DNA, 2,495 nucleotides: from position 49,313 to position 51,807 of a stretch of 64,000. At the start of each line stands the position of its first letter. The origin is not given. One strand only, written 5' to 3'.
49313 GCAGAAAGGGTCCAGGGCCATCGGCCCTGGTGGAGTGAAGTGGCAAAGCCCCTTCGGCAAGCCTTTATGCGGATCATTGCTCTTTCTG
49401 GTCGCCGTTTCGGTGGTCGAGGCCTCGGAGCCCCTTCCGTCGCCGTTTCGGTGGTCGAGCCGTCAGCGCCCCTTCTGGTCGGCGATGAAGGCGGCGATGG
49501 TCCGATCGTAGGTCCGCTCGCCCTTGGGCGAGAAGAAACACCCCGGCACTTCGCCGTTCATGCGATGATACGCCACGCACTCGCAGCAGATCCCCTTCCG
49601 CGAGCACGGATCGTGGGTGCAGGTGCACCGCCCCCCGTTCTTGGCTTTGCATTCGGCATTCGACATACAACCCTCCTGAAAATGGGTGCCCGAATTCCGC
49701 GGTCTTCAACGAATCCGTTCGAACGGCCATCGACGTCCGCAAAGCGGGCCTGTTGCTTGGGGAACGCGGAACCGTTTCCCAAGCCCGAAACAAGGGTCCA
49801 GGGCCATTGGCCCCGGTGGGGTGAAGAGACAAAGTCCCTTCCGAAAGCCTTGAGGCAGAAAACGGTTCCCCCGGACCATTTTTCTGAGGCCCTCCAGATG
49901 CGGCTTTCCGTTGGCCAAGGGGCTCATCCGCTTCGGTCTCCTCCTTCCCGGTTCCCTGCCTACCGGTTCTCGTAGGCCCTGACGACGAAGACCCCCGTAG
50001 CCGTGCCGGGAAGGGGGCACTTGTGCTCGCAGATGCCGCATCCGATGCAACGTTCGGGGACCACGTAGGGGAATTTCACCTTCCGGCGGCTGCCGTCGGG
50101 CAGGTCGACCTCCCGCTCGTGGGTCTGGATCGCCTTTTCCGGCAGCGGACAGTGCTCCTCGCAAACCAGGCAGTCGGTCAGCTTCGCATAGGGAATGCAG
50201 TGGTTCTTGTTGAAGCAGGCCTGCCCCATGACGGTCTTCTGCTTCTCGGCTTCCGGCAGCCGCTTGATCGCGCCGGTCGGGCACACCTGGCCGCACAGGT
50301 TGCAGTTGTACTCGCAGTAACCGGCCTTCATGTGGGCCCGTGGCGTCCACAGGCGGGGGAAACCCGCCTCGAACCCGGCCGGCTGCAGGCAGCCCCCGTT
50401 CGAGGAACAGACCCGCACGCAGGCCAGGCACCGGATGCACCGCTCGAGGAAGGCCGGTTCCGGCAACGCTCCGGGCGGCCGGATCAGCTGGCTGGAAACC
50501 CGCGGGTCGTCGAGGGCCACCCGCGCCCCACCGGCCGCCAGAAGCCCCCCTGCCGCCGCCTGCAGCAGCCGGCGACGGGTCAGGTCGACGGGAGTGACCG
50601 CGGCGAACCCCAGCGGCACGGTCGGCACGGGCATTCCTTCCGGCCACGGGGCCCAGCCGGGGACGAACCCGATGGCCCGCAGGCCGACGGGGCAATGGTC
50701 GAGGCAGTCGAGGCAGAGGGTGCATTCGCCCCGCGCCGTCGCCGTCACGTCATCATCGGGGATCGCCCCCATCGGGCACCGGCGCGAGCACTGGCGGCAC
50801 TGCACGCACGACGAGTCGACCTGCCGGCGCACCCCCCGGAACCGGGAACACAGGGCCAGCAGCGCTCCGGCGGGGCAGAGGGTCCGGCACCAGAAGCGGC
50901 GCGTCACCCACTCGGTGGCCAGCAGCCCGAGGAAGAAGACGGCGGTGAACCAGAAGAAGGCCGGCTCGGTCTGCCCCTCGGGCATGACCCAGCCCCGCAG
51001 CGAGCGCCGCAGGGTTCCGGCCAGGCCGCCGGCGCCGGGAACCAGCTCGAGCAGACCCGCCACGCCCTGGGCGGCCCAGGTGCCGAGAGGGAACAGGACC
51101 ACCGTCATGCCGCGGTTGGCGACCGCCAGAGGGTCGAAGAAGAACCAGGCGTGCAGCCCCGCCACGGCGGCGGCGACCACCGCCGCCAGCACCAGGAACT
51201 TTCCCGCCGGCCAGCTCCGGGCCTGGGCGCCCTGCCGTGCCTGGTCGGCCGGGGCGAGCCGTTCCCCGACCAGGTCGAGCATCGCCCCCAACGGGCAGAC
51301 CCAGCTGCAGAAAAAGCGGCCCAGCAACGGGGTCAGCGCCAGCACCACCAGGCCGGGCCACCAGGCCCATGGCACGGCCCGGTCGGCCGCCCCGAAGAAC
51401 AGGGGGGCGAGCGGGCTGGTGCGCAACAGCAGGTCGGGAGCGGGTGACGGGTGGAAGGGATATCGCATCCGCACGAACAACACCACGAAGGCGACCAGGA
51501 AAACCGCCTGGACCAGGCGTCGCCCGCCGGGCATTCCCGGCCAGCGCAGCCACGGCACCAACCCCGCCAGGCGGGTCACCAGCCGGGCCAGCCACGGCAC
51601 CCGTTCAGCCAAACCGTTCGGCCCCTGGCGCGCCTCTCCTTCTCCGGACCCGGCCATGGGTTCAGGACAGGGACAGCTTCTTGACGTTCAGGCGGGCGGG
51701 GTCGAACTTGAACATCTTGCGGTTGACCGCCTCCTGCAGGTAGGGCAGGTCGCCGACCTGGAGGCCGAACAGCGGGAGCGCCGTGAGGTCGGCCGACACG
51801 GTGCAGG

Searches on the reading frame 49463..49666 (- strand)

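Call 17: search_protein_families(library=pfam, proteins=[window:49463-49666:-], max_evalue=0.01)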
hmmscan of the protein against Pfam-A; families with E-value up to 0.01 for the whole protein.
window:49463-49666:- (67 aa): 1 family
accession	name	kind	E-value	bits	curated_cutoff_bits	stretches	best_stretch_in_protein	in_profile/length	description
PF20095.4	DUF6485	-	3.5e-07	31.1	24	1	12-60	5-61/70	Domain of unknown function (DUF6485)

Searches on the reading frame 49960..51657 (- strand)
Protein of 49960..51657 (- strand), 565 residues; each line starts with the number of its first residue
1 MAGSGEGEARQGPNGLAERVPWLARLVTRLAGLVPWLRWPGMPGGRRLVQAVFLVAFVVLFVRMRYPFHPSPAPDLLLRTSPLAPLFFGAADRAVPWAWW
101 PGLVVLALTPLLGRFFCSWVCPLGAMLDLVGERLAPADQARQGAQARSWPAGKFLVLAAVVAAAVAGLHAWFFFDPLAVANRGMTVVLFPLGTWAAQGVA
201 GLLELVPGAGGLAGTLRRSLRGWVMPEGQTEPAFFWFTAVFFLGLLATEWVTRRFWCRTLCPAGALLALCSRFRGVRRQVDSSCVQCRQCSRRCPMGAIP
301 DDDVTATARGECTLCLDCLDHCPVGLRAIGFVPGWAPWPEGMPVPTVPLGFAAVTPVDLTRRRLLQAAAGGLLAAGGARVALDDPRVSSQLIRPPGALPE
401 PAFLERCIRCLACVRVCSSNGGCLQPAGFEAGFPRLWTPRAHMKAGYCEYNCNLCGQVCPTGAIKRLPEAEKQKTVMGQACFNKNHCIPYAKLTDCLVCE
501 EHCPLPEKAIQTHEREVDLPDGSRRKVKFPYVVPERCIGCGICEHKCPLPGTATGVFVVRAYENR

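Call 17: search_protein_families(library=pfam, proteins=[window:49960-51657:-], max_evalue=0.01)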
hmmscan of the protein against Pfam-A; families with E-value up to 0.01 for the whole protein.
window:49960-51657:- (565 aa): 11 families
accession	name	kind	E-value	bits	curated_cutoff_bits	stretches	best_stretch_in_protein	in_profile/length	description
PF00037.32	Fer4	-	3.7e-17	61.8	21.1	2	530-548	1-19/24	4Fe-4S binding domain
PF13187.11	Fer4_9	-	2.5e-13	50.3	27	2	284-325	2-50/52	4Fe-4S dicluster domain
PF12838.12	Fer4_7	-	4.7e-13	49.8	27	4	406-463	1-52/52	4Fe-4S dicluster domain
PF12801.12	Fer4_5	-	8.8e-12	45.2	22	2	103-132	10-39/48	4Fe-4S binding domain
PF12837.12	Fer4_6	-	2.7e-08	33.8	25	1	529-548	1-20/24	4Fe-4S binding domain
PF13237.11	Fer4_10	-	7.3e-08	32.7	25.5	2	281-323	6-53/53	4Fe-4S dicluster domain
PF12798.12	Fer4_3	-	3.5e-05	24.7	27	0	284-298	1-15/15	4Fe-4S binding domain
PF13484.11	Fer4_16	-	5.7e-05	24.3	30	0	284-302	2-20/66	4Fe-4S double cluster binding domain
PF12797.12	Fer4_2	-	6.4e-05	23.1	24.5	1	530-548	3-21/22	4Fe-4S binding domain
PF14697.11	Fer4_21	-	0.00028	21.4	35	0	281-324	5-53/59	4Fe-4S dicluster domain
PF13183.11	Fer4_8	-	0.00068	20.6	27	0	535-549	3-17/68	4Fe-4S dicluster domain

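Call 27: find_homologous_proteins(query=window:49960-51657:-, max_evalue=1e-30)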
Query window:49960-51657:- (565 aa): 4270 proteins with E <= 1e-30 among 8000 candidates; the best 120 are listed.
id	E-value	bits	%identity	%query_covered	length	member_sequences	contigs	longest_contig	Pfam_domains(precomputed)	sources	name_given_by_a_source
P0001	0.0e+0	1178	93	97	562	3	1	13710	PF12801.13,PF12837.13,PF00037.33,PF13484.12,PF12838.13,PF13237.12,PF13187.12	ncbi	-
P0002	7.7e-219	747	65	92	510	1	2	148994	PF14697.12,PF12801.13,PF12797.13,PF12837.13,PF00037.33,PF13484.12,PF12838.13,PF13237.12,PF13187.12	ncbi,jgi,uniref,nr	ncbi:MAG: putative ferredoxin-type protein [Candidatus Ozemobacter sibiricus]|jgi:polyferredoxin|uni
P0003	3.4e-215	734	64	92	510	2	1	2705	PF14697.12,PF12801.13,PF12797.13,PF12837.13,PF00037.33,PF13484.12,PF12838.13,PF13237.12,PF13187.12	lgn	-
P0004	5.3e-147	509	48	93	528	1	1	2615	PF14697.12,PF12801.13,PF12837.13,PF00037.33,PF12838.13,PF13237.12,PF13187.12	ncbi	-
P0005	4.0e-145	503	47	91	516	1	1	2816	PF12801.13,PF12837.13,PF00037.33,PF13484.12,PF12838.13,PF13237.12,PF13187.12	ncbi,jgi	-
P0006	1.2e-144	501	46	91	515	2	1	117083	PF14697.12,PF12801.13,PF12837.13,PF00037.33,PF13484.12,PF12838.13,PF13534.12,PF13237.12,PF13183.12,PF12800.13,PF13187.12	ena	-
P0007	6.7e-144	499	47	93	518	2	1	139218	PF12801.13,PF12837.13,PF00037.33,PF12838.13,PF13237.12,PF13187.12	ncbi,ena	-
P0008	9.0e-144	499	46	93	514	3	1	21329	PF14697.12,PF12801.13,PF12837.13,PF00037.33,PF12838.13,PF13237.12,PF13187.12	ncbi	-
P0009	1.9e-143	497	47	93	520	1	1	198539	PF14697.12,PF12801.13,PF12837.13,PF00037.33,PF12838.13,PF13237.12,PF13187.12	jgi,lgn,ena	-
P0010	2.3e-143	497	46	93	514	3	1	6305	PF14697.12,PF12801.13,PF12837.13,PF00037.33,PF12838.13,PF13237.12,PF13187.12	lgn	-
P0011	2.3e-143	497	45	93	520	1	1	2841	PF14697.12,PF12801.13,PF12837.13,PF00037.33,PF13484.12,PF12838.13,PF13237.12,PF13187.12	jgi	jgi:polyferredoxin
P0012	3.5e-143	497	45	91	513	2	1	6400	PF14697.12,PF12801.13,PF12837.13,PF00037.33,PF12838.13,PF13237.12,PF13187.12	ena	-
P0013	8.4e-143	495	46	93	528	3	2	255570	PF14697.12,PF12801.13,PF12837.13,PF00037.33,PF12838.13,PF13237.12,PF13187.12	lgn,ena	-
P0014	4.3e-142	493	46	89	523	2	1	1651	PF12801.13,PF12837.13,PF00037.33,PF12838.13,PF13237.12,PF13187.12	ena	-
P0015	8.7e-142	492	46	92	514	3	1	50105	PF14697.12,PF12801.13,PF00037.33,PF12838.13,PF13237.12,PF13187.12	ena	-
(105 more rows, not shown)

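Call 28: find_encoding_contigs(protein=P0001, flank=10000, max_places=4)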
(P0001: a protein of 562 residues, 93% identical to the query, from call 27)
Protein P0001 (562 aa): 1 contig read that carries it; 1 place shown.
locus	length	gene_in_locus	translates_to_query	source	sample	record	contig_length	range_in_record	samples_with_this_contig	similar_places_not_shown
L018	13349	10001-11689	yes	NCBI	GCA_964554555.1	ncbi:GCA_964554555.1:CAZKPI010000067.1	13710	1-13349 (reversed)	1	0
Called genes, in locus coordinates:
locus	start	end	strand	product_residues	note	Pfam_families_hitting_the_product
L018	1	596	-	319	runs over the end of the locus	?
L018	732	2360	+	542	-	PF01235:Na_Ala_symp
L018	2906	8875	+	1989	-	PF13620:CarboxypepD_reg (weak), PF01835:MG2, PF00207:A2M, PF17973:bMG10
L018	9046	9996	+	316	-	PF04015:DUF362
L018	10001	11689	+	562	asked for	PF12801:Fer4_5, PF00037:Fer4 (faint), PF12837:Fer4_6 (faint), PF12838:Fer4_7 (faint), PF13237:Fer4_10 (faint), PF13484:Fer4_16 (faint), PF13187:Fer4_9 (weak)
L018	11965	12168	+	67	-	PF20095:DUF6485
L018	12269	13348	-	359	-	?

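Call 29: find_encoding_contigs(protein=P0002, flank=6000, max_places=3)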
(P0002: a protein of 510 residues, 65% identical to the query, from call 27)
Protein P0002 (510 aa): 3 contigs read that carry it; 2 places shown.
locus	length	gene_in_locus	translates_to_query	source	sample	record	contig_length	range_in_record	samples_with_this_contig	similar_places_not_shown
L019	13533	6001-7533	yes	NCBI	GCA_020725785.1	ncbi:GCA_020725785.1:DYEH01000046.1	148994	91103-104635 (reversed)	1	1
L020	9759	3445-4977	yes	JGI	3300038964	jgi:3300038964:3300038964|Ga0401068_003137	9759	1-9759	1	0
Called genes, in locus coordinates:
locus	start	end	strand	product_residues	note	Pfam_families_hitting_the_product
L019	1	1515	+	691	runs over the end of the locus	PF14701:hDGE_amylase (faint)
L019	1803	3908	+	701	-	PF12437:GSIII_N, PF00120:Gln-synt_C, PF18318:Gln-synt_C-ter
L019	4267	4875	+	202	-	-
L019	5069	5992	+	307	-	PF04015:DUF362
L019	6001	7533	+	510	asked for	PF12801:Fer4_5, PF00037:Fer4 (faint), PF12797:Fer4_2 (faint), PF12837:Fer4_6 (faint), PF13237:Fer4_10 (faint), PF13484:Fer4_16 (faint), PF12838:Fer4_7 (weak), PF13187:Fer4_9 (weak), +1 more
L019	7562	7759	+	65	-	PF20095:DUF6485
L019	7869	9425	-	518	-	PF00753:Lactamase_B, PF12706:Lactamase_B_2 (weak), PF16661:Lactamase_B_6 (weak), PF10996:Beta-Casp, PF07521:RMMBL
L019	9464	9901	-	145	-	-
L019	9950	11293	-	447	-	PF01523:PmbA_TldD_1st, PF19290:PmbA_TldD_2nd (weak), PF19289:PmbA_TldD_3rd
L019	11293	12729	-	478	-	PF01523:PmbA_TldD_1st, PF19290:PmbA_TldD_2nd (weak), PF19289:PmbA_TldD_3rd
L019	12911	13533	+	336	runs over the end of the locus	PF04754:Transposase_31, PF27070:HTH_Rpn_C (weak)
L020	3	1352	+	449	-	?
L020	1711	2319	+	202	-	-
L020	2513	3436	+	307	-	PF04015:DUF362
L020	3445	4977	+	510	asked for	PF12801:Fer4_5, PF00037:Fer4 (faint), PF12797:Fer4_2 (faint), PF12837:Fer4_6 (faint), PF13237:Fer4_10 (faint), PF13484:Fer4_16 (faint), PF12838:Fer4_7 (weak), PF13187:Fer4_9 (weak), +1 more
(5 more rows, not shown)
